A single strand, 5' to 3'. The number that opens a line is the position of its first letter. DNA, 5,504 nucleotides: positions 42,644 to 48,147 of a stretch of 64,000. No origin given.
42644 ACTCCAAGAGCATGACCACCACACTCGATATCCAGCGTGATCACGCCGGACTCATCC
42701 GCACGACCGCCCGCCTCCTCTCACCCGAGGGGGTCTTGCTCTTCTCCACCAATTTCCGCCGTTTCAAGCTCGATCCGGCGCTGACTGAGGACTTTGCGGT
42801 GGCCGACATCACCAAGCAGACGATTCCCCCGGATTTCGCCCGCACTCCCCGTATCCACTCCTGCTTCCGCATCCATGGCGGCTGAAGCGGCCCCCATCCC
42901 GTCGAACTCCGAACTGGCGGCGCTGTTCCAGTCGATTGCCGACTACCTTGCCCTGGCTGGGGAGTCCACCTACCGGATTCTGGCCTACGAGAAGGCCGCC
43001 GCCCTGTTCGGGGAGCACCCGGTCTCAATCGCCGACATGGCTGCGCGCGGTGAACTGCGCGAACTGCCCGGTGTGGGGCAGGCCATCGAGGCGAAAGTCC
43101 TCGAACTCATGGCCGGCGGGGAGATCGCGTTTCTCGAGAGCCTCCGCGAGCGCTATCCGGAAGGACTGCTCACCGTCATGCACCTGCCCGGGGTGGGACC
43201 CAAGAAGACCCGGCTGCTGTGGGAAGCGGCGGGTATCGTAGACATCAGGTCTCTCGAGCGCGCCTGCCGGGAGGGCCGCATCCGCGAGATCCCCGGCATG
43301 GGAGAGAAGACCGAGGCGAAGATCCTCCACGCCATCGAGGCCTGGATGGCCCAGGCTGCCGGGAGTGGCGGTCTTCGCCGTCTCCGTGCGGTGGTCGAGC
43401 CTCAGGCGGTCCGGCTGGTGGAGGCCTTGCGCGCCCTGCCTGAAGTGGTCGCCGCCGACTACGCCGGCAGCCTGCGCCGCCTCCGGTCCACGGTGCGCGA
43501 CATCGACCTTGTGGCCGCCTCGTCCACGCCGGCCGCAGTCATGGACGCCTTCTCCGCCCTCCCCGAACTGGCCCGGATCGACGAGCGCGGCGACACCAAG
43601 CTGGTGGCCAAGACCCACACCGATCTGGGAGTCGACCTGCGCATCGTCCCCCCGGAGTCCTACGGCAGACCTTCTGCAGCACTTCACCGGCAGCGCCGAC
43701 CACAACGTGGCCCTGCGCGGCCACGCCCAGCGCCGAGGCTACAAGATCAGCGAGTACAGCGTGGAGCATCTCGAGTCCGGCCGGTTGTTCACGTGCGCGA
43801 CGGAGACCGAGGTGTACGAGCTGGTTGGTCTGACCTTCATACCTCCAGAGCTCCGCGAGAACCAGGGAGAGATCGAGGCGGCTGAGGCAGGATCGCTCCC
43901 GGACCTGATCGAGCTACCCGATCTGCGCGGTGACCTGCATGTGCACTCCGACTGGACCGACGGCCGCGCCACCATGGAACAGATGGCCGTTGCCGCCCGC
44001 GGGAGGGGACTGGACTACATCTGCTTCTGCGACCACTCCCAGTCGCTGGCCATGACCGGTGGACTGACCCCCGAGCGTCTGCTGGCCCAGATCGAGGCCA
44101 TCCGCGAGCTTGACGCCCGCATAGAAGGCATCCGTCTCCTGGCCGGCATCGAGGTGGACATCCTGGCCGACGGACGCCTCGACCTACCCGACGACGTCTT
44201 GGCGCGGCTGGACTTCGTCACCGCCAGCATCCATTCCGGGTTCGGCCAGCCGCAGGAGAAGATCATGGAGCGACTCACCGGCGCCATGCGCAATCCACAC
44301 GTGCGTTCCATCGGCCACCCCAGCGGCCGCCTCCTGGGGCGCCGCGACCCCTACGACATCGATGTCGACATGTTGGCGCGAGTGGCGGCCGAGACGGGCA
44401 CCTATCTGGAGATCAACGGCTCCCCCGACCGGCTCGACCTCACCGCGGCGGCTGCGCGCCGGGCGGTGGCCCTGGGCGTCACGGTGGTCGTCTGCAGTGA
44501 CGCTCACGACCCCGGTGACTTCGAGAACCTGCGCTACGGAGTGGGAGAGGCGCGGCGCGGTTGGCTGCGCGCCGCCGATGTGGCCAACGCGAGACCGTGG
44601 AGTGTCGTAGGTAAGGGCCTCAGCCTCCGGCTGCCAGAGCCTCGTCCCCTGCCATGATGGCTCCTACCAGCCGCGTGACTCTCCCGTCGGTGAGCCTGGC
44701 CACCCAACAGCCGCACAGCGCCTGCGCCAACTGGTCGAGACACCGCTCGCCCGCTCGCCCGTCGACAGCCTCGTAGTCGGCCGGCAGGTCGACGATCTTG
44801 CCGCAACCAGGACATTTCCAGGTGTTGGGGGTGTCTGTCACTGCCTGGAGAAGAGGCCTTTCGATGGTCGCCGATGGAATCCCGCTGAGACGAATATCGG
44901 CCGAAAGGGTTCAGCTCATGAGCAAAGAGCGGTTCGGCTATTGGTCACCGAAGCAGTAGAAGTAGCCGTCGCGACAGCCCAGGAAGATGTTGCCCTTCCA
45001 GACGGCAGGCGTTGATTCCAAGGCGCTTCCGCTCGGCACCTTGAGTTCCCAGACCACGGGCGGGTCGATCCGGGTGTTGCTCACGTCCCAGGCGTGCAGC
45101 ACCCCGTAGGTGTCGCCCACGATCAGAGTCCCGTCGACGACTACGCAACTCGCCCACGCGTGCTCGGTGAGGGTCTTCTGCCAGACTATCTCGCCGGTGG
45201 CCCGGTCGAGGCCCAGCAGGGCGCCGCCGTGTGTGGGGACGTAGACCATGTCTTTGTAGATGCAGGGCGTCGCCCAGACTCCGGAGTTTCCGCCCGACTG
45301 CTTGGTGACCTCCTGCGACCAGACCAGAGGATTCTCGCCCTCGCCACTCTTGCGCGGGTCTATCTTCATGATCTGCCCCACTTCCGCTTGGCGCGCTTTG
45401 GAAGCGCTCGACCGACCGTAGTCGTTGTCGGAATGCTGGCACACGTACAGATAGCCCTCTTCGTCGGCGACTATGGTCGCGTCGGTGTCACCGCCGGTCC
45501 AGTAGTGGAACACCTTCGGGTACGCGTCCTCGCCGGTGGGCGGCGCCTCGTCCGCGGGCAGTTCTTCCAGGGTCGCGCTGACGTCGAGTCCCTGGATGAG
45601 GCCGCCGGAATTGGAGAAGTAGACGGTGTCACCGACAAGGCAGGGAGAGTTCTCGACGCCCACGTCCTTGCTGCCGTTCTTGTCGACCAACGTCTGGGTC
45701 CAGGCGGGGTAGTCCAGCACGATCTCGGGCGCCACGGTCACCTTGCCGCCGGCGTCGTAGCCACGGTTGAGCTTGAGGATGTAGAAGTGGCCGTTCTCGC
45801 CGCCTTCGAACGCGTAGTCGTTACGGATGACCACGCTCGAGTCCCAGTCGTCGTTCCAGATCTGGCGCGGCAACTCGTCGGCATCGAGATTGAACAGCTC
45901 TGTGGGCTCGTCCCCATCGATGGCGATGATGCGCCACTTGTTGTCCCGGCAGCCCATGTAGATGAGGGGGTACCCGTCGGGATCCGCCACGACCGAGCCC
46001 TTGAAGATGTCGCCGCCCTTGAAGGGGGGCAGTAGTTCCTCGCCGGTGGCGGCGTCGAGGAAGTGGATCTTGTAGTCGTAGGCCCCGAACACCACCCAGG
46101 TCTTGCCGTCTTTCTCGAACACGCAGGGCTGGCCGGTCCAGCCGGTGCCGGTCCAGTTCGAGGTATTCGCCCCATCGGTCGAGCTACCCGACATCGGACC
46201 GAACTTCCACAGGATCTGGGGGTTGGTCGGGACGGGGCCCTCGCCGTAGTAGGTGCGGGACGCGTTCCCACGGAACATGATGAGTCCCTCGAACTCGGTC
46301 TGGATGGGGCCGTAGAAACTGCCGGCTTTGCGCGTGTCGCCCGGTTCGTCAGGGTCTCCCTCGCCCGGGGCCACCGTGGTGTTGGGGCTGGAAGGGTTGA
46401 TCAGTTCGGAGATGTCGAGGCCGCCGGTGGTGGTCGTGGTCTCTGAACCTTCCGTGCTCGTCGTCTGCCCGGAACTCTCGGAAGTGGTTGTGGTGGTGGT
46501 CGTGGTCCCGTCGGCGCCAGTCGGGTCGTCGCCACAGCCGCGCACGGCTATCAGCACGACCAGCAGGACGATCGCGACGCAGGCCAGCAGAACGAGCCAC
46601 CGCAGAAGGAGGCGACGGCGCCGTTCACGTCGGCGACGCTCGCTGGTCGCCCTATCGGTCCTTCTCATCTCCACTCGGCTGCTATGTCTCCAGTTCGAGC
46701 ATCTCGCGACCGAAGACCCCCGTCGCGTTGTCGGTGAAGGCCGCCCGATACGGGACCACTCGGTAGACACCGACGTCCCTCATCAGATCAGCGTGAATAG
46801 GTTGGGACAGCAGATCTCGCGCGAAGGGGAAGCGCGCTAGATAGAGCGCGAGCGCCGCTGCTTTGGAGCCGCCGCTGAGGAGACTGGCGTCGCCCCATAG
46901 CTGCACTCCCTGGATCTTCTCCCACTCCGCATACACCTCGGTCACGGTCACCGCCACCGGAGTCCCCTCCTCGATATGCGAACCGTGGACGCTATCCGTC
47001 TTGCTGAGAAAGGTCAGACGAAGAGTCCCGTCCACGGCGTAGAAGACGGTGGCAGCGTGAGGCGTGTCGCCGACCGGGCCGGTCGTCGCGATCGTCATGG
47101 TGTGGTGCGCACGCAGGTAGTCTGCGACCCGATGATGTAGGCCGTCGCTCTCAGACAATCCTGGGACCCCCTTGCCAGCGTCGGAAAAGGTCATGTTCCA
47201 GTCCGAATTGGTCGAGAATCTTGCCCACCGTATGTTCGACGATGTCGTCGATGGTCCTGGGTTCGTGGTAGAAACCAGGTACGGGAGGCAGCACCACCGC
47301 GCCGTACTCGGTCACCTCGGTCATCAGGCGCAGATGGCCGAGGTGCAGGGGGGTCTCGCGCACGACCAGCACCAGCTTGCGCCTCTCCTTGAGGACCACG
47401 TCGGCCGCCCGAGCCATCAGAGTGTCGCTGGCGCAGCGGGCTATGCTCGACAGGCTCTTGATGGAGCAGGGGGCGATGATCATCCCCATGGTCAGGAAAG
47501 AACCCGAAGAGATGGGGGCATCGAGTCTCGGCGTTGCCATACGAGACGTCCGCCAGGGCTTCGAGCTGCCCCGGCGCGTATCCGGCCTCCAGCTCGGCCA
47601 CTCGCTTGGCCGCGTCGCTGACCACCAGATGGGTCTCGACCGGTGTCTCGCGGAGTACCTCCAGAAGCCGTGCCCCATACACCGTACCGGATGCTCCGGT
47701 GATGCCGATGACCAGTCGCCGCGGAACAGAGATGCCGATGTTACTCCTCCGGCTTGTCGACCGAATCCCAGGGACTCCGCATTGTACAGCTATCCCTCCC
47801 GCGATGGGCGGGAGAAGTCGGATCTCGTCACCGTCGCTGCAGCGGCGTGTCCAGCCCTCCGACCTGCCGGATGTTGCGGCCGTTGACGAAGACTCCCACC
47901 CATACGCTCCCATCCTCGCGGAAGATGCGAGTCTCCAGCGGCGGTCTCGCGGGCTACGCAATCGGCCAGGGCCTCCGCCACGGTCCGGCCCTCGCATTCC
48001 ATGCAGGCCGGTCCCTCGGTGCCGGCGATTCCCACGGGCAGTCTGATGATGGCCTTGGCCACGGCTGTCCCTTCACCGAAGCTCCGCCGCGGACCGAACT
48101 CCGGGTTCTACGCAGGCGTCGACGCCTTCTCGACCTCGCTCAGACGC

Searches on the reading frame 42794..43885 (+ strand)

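Call 68: search_protein_families(library=pfam, proteins=[window:42794-43885:+], max_evalue=0.001)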
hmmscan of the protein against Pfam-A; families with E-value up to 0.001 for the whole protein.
window:42794-43885:+ (363 aa): 3 families
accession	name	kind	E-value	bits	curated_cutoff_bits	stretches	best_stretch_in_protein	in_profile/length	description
PF14716.13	HHH_8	-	1.8e-16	60.7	30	1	37-110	2-72/73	Helix-hairpin-helix domain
PF14520.12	HHH_5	-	2.1e-10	41.4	27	1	128-180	4-54/57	Helix-hairpin-helix domain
PF11798.14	IMS_HHH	-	8.8e-07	29.3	24.4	0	163-180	13-29/32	IMS family HHH motif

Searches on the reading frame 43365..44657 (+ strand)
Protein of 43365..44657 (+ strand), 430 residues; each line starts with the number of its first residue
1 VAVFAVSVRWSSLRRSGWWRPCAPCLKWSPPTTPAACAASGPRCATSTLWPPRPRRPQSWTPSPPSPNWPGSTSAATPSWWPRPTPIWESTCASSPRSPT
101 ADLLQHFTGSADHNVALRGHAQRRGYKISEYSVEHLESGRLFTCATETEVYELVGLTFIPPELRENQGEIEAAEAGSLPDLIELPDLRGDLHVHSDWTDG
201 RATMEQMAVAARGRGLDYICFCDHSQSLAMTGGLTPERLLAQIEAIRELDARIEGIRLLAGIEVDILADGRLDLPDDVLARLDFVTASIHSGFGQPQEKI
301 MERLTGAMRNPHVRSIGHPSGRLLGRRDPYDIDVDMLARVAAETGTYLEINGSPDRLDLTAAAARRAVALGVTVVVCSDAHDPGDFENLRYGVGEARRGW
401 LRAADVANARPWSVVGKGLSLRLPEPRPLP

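Call 52: search_protein_families(library=pfam, proteins=[window:43365-44657:+], max_evalue=0.001)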
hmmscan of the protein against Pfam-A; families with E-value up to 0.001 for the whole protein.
window:43365-44657:+ (430 aa): 2 families
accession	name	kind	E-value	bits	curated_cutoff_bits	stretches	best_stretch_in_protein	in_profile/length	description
PF14791.11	DNA_pol_B_thumb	-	1.3e-20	73.4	25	1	104-165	2-63/63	DNA polymerase beta thumb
PF02811.25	PHP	-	1.7e-11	45.1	26.4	1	190-351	1-162/164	PHP domain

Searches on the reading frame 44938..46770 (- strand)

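Call 53: search_protein_families(library=pfam, proteins=[window:44938-46770:-], max_evalue=0.001)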
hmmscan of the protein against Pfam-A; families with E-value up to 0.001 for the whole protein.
window:44938-46770:- (610 aa): 4 families
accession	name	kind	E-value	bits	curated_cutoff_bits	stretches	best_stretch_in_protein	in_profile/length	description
PF13570.13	Beta-prop_ACSF4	-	1.5e-18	67.7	133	1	494-563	131-202/329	Beta-alanine-activating enzyme, beta-propeller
PF13360.13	PQQ_2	-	5.5e-11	43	27.6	1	482-607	55-184/233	Outer membrane protein assembly factor BamB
PF21827.1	New_glue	-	7.6e-06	26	31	1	59-115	4-61/94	New glue protein family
PF01011.28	PQQ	-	0.00032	20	26.7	0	490-534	41-85/595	Glucose/ethanol/alcohol dehydrogenase, beta-propeller domain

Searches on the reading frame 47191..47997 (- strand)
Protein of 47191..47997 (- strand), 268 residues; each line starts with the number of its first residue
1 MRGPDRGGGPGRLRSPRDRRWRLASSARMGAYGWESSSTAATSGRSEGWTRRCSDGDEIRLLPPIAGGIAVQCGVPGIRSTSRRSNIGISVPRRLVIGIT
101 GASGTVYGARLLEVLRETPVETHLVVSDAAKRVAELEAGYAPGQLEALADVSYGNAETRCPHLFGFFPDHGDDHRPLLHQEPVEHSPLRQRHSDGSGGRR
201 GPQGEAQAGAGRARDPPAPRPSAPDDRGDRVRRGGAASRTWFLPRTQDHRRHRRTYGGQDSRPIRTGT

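Call 68: search_protein_families(library=pfam, proteins=[window:47191-47997:-], max_evalue=0.001)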
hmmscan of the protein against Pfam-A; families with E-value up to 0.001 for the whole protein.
window:47191-47997:- (268 aa): 1 family
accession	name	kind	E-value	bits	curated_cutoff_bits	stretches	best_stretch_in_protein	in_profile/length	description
PF02441.25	Flavoprotein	-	4.8e-09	36.5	22.7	1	94-137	2-45/162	Flavoprotein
